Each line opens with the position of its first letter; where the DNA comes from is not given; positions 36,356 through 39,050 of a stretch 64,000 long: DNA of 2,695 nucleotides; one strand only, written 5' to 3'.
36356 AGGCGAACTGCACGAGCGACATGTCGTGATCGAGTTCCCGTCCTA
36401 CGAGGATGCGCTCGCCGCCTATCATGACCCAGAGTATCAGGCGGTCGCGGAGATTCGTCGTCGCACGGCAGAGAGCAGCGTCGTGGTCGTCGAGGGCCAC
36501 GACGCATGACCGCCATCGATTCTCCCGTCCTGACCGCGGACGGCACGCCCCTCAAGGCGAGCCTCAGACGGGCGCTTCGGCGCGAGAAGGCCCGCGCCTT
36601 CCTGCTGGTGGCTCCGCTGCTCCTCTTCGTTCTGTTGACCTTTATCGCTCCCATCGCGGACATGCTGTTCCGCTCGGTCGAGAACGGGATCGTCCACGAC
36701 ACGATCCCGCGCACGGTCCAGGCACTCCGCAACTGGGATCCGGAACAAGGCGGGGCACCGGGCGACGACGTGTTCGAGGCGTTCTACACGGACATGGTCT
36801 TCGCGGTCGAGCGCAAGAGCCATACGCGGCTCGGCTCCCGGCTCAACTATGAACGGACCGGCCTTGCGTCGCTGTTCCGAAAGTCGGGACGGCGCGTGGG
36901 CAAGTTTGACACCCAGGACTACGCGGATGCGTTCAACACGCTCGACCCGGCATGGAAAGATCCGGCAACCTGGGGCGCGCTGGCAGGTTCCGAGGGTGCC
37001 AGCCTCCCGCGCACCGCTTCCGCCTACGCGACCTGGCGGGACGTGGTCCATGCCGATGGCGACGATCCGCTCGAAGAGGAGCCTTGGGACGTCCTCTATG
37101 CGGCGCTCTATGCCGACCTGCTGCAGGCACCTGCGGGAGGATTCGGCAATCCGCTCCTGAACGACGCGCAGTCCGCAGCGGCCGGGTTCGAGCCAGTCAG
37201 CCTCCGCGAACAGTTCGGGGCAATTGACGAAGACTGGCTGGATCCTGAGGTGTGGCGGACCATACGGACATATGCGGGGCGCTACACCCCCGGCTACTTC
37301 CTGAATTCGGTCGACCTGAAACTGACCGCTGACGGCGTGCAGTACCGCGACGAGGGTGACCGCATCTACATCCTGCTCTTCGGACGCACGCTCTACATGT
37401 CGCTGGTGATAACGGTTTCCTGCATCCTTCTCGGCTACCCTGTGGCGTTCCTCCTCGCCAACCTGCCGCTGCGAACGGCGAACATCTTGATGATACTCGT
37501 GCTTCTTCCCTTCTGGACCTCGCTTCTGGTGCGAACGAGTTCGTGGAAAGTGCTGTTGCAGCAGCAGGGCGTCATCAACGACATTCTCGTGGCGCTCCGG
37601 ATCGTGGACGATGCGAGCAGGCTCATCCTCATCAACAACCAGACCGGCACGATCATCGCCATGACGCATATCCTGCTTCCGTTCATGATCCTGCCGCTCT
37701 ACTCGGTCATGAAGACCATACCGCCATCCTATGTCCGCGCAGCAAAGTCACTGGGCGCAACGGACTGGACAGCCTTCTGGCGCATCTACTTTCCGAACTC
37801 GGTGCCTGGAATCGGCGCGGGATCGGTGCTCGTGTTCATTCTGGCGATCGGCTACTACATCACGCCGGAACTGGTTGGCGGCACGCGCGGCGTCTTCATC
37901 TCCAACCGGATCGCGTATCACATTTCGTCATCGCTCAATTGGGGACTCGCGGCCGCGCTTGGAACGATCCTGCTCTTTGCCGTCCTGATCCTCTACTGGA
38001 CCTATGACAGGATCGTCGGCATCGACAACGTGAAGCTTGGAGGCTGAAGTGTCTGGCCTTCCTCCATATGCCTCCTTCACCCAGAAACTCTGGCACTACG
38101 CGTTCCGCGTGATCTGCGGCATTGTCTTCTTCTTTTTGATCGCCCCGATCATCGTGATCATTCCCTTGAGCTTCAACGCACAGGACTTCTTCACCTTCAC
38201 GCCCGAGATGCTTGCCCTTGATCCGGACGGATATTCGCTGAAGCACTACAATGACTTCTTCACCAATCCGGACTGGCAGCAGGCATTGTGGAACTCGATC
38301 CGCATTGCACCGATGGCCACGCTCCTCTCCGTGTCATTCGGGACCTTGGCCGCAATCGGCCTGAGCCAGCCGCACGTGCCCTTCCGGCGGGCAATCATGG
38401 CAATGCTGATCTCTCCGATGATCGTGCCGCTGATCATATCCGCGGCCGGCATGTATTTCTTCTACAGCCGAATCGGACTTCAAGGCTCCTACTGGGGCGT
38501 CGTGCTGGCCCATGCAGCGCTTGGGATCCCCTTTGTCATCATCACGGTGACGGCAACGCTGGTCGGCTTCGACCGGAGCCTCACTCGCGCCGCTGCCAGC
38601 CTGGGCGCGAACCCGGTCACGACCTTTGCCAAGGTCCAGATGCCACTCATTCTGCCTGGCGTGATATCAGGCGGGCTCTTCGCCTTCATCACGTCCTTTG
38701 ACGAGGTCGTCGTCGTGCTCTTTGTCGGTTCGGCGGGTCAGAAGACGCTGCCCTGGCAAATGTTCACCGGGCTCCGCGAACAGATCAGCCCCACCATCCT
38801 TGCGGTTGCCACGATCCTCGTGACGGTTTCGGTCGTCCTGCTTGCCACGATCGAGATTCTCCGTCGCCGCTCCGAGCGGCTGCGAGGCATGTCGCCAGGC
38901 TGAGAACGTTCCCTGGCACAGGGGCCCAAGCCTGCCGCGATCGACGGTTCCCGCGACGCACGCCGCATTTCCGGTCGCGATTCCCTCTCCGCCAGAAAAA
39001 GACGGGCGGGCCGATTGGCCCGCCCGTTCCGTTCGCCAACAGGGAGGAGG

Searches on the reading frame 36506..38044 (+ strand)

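Call 42: search_protein_families(library=pfam, proteins=[window:36506-38044:+], max_evalue=0.001)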
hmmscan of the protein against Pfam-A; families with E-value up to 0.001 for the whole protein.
window:36506-38044:+ (513 aa): 1 family
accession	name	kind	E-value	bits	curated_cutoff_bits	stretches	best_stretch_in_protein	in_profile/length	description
PF00528.27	BPD_transp_1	-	1.5e-15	57.8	26.4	1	310-502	1-177/184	Binding-protein-dependent transport system inner membrane component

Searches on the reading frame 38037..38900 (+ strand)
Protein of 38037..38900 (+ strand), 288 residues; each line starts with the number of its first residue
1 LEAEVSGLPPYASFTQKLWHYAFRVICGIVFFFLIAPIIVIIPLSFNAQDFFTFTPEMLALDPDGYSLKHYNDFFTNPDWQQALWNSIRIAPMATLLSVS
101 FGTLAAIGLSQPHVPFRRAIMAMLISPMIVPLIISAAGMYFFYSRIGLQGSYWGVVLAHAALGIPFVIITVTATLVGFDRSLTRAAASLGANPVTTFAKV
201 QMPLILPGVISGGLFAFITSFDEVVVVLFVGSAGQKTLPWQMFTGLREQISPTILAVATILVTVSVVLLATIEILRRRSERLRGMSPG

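Call 42: search_protein_families(library=pfam, proteins=[window:38037-38900:+], max_evalue=0.001)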
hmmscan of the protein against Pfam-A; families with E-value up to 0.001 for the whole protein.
window:38037-38900:+ (288 aa): 1 family
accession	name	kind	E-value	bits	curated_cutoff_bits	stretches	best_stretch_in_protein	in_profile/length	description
PF00528.27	BPD_transp_1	-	5.8e-13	49.4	26.4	1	99-278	2-181/184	Binding-protein-dependent transport system inner membrane component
